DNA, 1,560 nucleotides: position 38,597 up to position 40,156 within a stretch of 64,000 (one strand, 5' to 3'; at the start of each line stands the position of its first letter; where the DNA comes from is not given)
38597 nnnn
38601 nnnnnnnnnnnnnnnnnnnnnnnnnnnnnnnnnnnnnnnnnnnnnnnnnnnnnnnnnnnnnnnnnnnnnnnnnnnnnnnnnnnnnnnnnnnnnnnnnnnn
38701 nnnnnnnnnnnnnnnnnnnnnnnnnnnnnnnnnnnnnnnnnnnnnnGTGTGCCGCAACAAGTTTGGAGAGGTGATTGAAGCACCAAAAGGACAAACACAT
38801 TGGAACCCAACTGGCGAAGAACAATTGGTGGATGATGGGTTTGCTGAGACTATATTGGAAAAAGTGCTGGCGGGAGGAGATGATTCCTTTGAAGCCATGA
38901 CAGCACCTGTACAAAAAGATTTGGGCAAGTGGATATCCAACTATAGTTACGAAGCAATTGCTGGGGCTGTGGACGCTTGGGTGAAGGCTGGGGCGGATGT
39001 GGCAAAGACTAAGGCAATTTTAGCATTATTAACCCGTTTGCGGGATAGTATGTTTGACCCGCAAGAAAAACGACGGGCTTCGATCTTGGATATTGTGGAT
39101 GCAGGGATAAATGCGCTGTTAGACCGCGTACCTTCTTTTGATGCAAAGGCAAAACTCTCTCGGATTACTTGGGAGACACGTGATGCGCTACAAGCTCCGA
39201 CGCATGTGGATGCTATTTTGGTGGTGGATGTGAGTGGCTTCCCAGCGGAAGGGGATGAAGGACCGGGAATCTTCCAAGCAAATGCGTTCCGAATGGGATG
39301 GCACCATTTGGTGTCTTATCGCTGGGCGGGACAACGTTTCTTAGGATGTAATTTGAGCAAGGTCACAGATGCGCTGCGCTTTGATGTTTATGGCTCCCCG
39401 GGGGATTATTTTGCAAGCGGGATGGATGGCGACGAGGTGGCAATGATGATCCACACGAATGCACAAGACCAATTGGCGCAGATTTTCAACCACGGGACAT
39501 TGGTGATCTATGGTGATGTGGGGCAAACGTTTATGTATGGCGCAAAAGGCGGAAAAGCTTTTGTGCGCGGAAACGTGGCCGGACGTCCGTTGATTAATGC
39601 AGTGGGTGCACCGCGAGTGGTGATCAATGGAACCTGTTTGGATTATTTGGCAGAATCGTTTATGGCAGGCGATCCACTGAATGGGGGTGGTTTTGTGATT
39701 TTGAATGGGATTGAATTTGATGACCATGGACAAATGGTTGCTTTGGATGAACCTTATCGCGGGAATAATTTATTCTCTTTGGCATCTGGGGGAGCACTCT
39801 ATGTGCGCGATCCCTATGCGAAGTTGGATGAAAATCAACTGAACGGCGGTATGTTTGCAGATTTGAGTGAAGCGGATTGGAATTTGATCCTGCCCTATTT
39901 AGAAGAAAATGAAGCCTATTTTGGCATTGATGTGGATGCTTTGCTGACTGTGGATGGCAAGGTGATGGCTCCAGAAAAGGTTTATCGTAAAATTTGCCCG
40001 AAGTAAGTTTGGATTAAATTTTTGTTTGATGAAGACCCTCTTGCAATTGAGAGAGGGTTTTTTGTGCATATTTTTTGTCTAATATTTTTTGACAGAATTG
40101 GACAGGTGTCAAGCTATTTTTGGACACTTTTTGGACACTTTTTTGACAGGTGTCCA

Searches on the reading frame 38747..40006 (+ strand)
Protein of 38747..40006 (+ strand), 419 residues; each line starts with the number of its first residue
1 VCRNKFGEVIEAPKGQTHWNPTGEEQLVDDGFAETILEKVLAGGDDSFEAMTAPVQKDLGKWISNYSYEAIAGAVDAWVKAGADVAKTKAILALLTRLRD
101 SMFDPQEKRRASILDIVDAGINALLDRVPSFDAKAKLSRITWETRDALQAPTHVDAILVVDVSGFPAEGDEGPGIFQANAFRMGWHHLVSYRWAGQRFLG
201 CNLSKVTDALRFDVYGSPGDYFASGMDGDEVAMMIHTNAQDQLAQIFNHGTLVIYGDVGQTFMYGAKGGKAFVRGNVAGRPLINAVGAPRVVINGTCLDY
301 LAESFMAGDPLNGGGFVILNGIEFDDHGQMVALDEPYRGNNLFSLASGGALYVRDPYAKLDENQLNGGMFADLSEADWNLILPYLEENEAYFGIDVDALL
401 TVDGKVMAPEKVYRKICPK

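Call 17: search_protein_families(library=pfam, proteins=[window:38747-40006:+], max_evalue=0.001)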
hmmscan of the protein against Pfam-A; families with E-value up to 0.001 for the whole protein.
window:38747-40006:+ (419 aa): 1 family
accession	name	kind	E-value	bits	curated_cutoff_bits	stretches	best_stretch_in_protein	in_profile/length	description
PF01493.24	GXGXG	-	4.6e-11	43.1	32.5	1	208-366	30-174/190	GXGXG motif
